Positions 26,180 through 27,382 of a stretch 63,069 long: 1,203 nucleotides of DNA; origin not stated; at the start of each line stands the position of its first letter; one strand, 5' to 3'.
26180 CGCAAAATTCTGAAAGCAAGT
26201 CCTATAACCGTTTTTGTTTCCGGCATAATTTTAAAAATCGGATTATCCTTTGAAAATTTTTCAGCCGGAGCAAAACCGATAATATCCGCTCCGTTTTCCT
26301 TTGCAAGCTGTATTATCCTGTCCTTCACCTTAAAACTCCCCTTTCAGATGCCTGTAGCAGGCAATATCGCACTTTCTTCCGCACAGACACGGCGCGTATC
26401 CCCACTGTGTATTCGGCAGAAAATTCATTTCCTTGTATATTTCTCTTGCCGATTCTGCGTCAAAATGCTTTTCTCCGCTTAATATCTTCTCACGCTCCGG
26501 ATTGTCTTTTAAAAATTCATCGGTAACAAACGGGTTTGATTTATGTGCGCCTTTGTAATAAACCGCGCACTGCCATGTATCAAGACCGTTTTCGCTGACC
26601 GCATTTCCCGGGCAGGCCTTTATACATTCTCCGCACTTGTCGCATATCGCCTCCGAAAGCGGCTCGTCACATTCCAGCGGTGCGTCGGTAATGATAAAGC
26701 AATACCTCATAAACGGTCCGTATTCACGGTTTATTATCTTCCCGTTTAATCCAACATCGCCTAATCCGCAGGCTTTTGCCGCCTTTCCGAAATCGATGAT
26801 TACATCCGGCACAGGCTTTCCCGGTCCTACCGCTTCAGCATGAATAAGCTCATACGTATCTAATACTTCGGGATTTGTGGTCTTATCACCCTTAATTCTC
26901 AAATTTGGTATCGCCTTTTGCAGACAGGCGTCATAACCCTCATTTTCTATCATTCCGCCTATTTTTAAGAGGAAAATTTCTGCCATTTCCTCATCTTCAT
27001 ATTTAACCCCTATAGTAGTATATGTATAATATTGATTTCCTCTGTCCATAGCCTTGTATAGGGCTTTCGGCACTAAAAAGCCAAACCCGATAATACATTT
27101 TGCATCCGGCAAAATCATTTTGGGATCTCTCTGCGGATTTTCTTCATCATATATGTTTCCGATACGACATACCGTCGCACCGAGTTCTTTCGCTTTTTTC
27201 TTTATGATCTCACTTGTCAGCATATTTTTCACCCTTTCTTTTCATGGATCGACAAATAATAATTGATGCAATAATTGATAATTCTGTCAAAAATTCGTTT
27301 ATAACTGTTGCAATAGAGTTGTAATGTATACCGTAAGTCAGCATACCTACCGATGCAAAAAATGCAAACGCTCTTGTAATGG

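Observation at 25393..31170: Three QueG/RdhA-like Fe-S reductase paralogues, a radical-SAM/SPASM enzyme, a cupin and a YgjV-type membrane protein wired into a glycan-uptake operon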

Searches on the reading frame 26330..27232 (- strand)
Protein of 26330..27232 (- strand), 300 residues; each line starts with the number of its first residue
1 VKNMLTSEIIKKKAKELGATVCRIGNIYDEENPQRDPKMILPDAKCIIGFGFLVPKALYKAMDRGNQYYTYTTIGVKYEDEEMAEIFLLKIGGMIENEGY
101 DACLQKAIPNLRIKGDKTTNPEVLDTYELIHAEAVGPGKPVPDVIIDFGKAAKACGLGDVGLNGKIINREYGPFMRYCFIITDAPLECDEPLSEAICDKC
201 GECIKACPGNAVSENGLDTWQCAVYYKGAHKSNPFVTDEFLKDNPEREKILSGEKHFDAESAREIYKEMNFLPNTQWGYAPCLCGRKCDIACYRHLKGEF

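Call 4: search_protein_families(library=pfam, proteins=[window:26330-27232:-], max_evalue=0.1)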
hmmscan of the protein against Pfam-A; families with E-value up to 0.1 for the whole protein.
window:26330-27232:- (300 aa): 7 families
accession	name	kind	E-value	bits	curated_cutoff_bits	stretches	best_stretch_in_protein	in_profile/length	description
PF00037.32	Fer4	-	0.0002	21.5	21.1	1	194-212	5-23/24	4Fe-4S binding domain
PF13484.11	Fer4_16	-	0.00025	22.2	30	1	197-227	2-34/66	4Fe-4S double cluster binding domain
PF12800.12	Fer4_4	-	0.00091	19.8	24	1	196-208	3-15/17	4Fe-4S binding domain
PF13237.11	Fer4_10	-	0.0022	18.3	25.5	1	194-209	6-21/53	4Fe-4S dicluster domain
PF12837.12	Fer4_6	-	0.0035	17.7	25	1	194-211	6-23/24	4Fe-4S binding domain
PF12838.12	Fer4_7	-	0.012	16.4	27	1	197-213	2-18/52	4Fe-4S dicluster domain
PF12798.12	Fer4_3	-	0.083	14.2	27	1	197-211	1-15/15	4Fe-4S binding domain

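Call 5: search_protein_families(library=ncbifam, proteins=[window:26330-27232:-], max_evalue=0.1)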
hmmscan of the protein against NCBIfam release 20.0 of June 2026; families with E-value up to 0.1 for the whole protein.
window:26330-27232:- (300 aa): 10 families
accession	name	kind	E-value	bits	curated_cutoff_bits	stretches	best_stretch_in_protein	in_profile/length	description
TIGR00276.1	TIGR00276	equivalog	3e-13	49.5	200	1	151-226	136-211/337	tRNA epoxyqueuosine(34) reductase QueG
TIGR02486.1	RDH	subfamily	8.5e-13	48.8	160.35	1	152-227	157-237/314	reductive dehalogenase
TIGR02912.1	sulfite_red_C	equivalog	0.00028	20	324.1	1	195-242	201-247/314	sulfite reductase subunit C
TIGR04041.1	activase_YjjW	hypoth_equivalog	0.00038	20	250.2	1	186-215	32-62/276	YjjW family glycine radical enzyme activase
NF040763.1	FeFe_hydrog_A6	exception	0.0093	14.4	765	1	188-215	181-208/571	NADH-dependent [FeFe] hydrogenase, group A6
TIGR00402.1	napF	equivalog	0.015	15.3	102.2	1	185-213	25-53/149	ferredoxin-type protein NapF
NF005503.0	PRK07118.1-2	equivalog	0.026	13.8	252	1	192-216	209-233/292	RnfABCDGE type electron transport complex subunit B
NF005745.0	PRK07569.1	equivalog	0.03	13.7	333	1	195-217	190-212/238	bidirectional hydrogenase complex protein HoxU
TIGR02512.1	FeFe_hydrog_A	subfamily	0.034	13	405.95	1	187-215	42-70/375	[FeFe] hydrogenase, group A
NF042919.1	ChlAlygly_Syn_BesC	equivalog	0.074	12.5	500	0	70-104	162-196/257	4-chloro-allylglycine synthase BesC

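Call 7: search_solved_structures(query=window:26330-27232:-, max_evalue=1, show_alignments=3)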
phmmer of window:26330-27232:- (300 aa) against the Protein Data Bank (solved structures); distinct sequences matched with E-value up to 1: 13.
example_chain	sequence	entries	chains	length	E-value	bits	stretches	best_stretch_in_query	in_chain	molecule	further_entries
5d08_A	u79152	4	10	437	3.1e-08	36.4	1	151-240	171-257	Epoxyqueuosine reductase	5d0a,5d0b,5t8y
5d6s_A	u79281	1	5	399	5e-08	35.7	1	146-222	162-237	Epoxyqueuosine reductase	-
8q4h_A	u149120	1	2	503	1.1e-06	31.3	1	152-214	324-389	Tetrachloroethene reductive dehalogenase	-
4uqu_A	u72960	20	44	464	9.5e-06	28.2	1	153-215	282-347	TETRACHLOROETHENE REDUCTIVE DEHALOGENASE CATALYTIC SUBUNIT PCEA | TETRACHLOROETHENE REDUCTIVE DEHALOGENASE CATALYTIC SUBUNIT | Tetrachloroethene reductive dehal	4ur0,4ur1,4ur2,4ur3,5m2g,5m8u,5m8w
4ras_A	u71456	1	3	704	9.1e-05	25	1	151-214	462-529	Oxidoreductase, NAD-binding/iron-sulfur cluster-binding protein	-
6zxu_A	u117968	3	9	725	9.7e-05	24.9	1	151-214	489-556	Oxidoreductase, NAD-binding/iron-sulfur cluster-binding protein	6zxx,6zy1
6zy0_A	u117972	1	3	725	0.0001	24.8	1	151-214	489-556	Oxidoreductase, NAD-binding/iron-sulfur cluster-binding protein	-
8rqz_C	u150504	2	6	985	0.034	16.5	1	188-218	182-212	Probable oxidoreductase YjgC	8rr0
9gzq_A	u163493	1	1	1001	0.036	16.5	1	188-218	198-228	Probable oxidoreductase YjgC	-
5t5i_G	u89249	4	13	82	0.14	14.6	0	195-213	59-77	Tungsten formylmethanofuran dehydrogenase subunit fwdG | Tungsten formylmethanofuran dehydrogenase, subunit G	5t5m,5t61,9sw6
7vw6_A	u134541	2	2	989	0.19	14.1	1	185-221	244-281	Formate dehydrogenase | Tungsten-containing formate dehydrogenase alpha subunit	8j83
7e5z_A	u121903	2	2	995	0.19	14.1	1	185-221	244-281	Formate dehydrogenase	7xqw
8a8o_C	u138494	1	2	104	0.3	13.5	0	193-213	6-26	Beta-subunit of the PAPS reductase from Methanothermococcus thermolithotrophicus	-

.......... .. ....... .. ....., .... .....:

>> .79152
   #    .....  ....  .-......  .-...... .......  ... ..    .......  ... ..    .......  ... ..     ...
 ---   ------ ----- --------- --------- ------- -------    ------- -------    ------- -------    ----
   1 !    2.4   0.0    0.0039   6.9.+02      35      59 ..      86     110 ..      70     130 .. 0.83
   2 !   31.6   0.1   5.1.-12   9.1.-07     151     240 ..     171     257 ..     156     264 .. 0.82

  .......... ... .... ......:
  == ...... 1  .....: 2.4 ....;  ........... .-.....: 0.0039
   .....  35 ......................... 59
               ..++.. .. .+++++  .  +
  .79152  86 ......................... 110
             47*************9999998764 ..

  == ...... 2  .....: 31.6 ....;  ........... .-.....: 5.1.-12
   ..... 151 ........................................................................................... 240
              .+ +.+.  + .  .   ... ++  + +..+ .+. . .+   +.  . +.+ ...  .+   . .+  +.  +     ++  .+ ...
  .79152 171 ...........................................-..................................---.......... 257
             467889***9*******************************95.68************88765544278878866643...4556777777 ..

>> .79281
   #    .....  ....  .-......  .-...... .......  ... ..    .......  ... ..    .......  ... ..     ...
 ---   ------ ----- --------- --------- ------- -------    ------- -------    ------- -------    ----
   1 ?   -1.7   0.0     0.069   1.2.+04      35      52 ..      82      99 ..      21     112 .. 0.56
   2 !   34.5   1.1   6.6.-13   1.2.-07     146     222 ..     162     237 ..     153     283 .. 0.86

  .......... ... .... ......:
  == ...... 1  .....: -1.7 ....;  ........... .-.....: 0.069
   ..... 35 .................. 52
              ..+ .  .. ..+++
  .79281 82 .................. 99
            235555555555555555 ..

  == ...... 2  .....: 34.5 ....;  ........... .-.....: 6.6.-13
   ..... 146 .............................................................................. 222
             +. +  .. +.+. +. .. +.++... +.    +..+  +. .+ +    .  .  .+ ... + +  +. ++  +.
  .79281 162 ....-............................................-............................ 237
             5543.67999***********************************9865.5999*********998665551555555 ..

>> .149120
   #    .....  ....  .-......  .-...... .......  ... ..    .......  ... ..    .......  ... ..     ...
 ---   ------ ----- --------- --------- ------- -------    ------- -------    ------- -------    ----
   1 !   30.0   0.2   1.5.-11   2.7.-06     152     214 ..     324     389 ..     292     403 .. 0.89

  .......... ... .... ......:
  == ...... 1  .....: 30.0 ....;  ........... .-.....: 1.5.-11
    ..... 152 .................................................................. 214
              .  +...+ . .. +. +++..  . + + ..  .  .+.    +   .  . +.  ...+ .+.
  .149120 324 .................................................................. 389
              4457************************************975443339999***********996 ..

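Call 9: find_homologous_proteins(query=window:26330-27232:-, max_evalue=0.001)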
Query window:26330-27232:- (300 aa): 2218 proteins with E <= 0.001 among 2690 candidates; the best 120 are listed.
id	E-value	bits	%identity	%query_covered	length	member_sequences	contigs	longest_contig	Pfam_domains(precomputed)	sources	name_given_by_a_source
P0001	8.4e-197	671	95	99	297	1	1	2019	-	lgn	-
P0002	1.8e-195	666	93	100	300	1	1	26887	-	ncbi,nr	ncbi:MAG: hypothetical protein SOZ34_03980 [Clostridia bacterium]|nr:hypothetical protein [Clostridi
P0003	2.1e-195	666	94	99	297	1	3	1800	-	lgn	-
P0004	2.9e-195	666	94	99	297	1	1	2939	-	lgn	-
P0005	3.3e-194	662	92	100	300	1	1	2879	-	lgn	-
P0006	4.7e-194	662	93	99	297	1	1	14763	-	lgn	-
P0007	8.4e-194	661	92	100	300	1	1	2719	-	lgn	-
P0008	6.2e-193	658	93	99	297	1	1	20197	-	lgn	-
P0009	8.7e-193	658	92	99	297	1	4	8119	-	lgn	-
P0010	4.5e-192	655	91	100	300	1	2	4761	-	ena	-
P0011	1.1e-190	651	91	100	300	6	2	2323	-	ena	-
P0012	6.3e-185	632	89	99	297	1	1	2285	-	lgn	-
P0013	9.1e-185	631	88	100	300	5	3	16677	-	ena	-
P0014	1.1e-184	631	89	99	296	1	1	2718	-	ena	-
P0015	1.4e-184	631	89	99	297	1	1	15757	-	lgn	-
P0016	2.6e-184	630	88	99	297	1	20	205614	-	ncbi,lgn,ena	-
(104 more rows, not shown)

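Call 10: find_encoding_contigs(protein=P0016, flank=10000, max_places=4)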
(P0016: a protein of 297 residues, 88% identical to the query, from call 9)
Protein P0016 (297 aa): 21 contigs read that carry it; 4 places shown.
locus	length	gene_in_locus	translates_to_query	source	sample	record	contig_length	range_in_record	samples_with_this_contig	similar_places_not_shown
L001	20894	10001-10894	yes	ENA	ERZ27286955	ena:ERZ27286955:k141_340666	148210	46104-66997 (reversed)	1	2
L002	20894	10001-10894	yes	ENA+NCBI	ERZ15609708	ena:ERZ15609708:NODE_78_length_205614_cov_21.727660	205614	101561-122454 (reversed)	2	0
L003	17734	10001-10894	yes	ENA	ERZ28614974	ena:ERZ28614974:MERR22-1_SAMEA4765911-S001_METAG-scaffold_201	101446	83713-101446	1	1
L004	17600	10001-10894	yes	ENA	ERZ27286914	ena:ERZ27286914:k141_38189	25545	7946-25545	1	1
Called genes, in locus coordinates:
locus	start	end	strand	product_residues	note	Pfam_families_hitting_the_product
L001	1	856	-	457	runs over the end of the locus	PF28494:GlyRS_ins_1 (faint), PF00587:tRNA-synt_2b, PF03129:HGTP_anticodon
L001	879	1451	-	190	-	-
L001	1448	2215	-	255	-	PF20260:PUA_4, PF04452:Methyltrans_RNA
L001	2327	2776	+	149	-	PF22811:Zn_ribbon_NrdR, PF03477:ATP-cone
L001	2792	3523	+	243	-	PF20772:TACO1_YebC_N, PF01709:Transcrip_reg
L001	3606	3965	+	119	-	PF03780:Asp23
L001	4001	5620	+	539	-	PF02734:Dak2, PF21645:FakA-like_M, PF13684:FakA-like_C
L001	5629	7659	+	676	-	PF17191:RecG_wedge, PF01336:tRNA_anti-codon (weak), PF00270:DEAD, PF04851:ResIII, PF07517:SecA_DEAD (weak), PF22590:Cas3-like_C_2 (faint), PF00271:Helicase_C, PF19833:RecG_dom3_C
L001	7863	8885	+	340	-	-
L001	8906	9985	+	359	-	PF13187:Fer4_9 (faint)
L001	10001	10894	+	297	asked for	-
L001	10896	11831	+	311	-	PF13484:Fer4_16 (faint)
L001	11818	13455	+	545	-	PF18952:DUF5696, PF19773:DUF6259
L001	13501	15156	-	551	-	PF06580:His_kinase, PF02518:HATPase_c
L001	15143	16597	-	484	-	PF00072:Response_reg, PF00165:HTH_AraC (weak), PF12833:HTH_18, PF00165:HTH_AraC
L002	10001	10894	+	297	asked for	-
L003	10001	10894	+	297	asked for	-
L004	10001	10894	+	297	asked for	-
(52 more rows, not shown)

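Call 21: find_homologous_proteins(query=A2, max_evalue=0.001)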
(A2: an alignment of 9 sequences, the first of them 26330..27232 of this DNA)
Query A2 (9 sequences) (300 aa, profile of the alignment): 3948 proteins with E <= 0.001 among 8000 candidates; the best 120 are listed.
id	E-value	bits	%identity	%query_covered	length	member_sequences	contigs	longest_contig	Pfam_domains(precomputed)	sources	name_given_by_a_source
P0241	7.4e-236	799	59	98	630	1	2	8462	PF13484.12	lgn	-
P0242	1.2e-216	736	62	97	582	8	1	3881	PF13484.12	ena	-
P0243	2.3e-216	735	63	97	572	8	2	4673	-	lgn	-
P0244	1.7e-173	594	59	74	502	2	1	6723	PF13484.12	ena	-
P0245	3.5e-154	531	39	99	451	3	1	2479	PF00037.33,PF13484.12,PF12838.13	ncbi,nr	ncbi:MAG: hypothetical protein II776_06120, partial [Clostridia bacterium]|nr:hypothetical protein [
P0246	1.2e-145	503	36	98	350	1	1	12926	-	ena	-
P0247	6.8e-141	487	63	98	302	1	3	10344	-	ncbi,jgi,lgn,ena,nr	ncbi:MAG: hypothetical protein A2020_12020 [Lentisphaerae bacterium GWF2_45_14]|nr:MAG: hypothetical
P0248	2.2e-140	486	33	98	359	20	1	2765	-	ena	-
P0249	6.6e-140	484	32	98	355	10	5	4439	-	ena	-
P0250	7.8e-140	484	32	98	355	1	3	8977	-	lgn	-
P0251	8.2e-140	484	63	98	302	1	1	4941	-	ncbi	-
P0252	1.0e-139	483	31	98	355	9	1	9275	-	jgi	jgi:ferredoxin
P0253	4.0e-139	481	34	98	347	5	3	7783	-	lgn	-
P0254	4.0e-139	481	39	98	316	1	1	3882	-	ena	-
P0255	5.8e-139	481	32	80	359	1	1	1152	-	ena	-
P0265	1.4e-137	476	32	98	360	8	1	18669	PF13187.12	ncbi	-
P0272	2.4e-137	476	30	98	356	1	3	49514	-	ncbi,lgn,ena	-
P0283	3.6e-137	475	29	98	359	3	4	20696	-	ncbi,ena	-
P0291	5.7e-137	474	32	80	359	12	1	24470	-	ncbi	-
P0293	5.9e-137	474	30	98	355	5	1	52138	-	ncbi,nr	ncbi:MAG: hypothetical protein JXR78_12355 [Victivallales bacterium]|nr:hypothetical protein [Victiv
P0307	1.2e-136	473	28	98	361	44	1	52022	-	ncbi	-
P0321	2.4e-136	472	33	80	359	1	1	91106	-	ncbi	-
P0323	2.7e-136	472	30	98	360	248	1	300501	-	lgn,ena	-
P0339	6.9e-136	471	31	94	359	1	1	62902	-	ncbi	-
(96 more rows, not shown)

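Call 23: search_solved_structures(query=A3, max_evalue=0.01, show_alignments=3)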
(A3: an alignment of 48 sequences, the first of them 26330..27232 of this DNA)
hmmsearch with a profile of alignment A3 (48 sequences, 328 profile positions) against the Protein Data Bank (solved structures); distinct sequences matched with E-value up to 0.01: 10.
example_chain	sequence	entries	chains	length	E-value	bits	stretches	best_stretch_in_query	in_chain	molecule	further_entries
5d08_A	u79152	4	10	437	1.1e-15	61.1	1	152-252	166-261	Epoxyqueuosine reductase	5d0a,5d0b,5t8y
8q4h_A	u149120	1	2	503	2.1e-15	60.1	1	157-234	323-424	Tetrachloroethene reductive dehalogenase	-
4uqu_A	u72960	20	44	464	1.2e-13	54.4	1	158-220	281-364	TETRACHLOROETHENE REDUCTIVE DEHALOGENASE CATALYTIC SUBUNIT PCEA | TETRACHLOROETHENE REDUCTIVE DEHALOGENASE CATALYTIC SUBUNIT | Tetrachloroethene reductive dehal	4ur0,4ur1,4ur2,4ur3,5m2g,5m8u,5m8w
5d6s_A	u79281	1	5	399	2.8e-11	46.6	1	156-238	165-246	Epoxyqueuosine reductase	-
4ras_A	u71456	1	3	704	3e-08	36.6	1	155-229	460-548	Oxidoreductase, NAD-binding/iron-sulfur cluster-binding protein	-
6zxu_A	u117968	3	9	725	3.2e-08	36.6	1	155-229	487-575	Oxidoreductase, NAD-binding/iron-sulfur cluster-binding protein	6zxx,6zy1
6zy0_A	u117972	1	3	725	4.9e-08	35.9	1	155-229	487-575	Oxidoreductase, NAD-binding/iron-sulfur cluster-binding protein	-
5t5i_G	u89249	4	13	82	7.1e-05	25.5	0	196-219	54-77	Tungsten formylmethanofuran dehydrogenase subunit fwdG | Tungsten formylmethanofuran dehydrogenase, subunit G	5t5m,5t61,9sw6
8a8o_C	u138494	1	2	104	0.0058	19.3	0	195-219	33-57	Beta-subunit of the PAPS reductase from Methanothermococcus thermolithotrophicus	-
1jnr_B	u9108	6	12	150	0.0084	18.7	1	198-225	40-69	adenylylsulfate reductase | adenylylsulfate reductase, subunit B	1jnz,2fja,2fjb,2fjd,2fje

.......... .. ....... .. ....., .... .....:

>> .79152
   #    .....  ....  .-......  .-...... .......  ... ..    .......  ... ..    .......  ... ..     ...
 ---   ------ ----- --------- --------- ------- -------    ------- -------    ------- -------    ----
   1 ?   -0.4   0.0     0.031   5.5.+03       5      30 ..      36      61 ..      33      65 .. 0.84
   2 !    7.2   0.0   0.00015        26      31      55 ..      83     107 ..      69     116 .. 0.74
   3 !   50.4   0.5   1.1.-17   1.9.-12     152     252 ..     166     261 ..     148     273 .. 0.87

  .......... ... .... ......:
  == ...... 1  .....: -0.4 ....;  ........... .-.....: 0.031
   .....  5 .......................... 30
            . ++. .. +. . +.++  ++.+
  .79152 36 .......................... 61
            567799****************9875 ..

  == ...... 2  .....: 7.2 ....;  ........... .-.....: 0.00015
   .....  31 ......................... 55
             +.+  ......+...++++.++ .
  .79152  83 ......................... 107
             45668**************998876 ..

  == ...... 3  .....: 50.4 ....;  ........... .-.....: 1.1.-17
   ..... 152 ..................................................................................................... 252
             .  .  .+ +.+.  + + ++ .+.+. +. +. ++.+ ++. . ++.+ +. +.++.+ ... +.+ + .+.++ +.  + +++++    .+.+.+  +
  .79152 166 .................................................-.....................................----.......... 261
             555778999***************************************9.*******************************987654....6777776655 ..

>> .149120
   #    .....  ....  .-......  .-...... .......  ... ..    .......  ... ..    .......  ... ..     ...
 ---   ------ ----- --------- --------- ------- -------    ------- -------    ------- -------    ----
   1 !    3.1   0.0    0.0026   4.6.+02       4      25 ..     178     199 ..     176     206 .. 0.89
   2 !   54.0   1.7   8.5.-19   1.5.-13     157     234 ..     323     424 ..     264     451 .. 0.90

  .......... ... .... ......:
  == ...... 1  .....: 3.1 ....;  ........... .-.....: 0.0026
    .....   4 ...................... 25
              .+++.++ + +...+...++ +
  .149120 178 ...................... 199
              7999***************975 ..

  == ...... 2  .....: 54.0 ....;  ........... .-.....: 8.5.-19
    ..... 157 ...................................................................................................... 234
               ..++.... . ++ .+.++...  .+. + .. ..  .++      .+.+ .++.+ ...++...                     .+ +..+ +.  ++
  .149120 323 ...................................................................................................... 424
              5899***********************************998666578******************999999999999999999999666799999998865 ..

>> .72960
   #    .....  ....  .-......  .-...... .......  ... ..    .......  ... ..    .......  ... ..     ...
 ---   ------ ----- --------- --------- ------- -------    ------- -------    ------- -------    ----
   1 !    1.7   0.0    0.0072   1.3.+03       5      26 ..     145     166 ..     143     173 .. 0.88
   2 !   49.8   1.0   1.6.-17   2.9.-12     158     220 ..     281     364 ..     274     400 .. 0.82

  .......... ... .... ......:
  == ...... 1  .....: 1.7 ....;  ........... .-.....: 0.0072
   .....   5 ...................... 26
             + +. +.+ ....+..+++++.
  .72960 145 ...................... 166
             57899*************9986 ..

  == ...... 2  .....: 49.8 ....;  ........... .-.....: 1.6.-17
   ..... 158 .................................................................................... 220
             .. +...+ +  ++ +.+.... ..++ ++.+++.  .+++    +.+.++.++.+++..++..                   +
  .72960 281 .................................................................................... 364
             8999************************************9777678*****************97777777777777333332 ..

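Call 32: predict_structure(alignment_id=A3)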
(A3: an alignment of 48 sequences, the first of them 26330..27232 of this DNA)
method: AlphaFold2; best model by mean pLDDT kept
length: 300 residues; sequences in the alignment: 48
mean_pLDDT: 80.7   pTM: 0.81
mean pLDDT of the five models: 80.7, 79.9, 79.8, 79.2, 77.4
residues with pLDDT >= 90: 128; 70-90: 100; 50-70: 46; < 50: 26
segments of 3 or more residues with pLDDT < 50: 109-131
pLDDT, mean of each block of 10 residues (from residue 1): 82 94 95 85 95 71 55 60 81 95 74 36 34 71 77 95 91 89 97 94 94 91 87 87 94 89 84 60 82 83
secondary structure, 60 per line:
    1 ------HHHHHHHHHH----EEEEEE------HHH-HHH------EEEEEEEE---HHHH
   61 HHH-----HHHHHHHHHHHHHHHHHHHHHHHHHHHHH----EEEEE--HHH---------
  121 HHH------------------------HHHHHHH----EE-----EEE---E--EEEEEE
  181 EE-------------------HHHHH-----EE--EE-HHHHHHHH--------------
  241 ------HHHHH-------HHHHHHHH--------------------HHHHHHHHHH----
elements in order: H7-16 E21-26 E46-53 H57-63 H69-97 E102-106 H148-154 E166-168 E175-182 H202-206 H219-226 H247-251 H259-266 H287-296
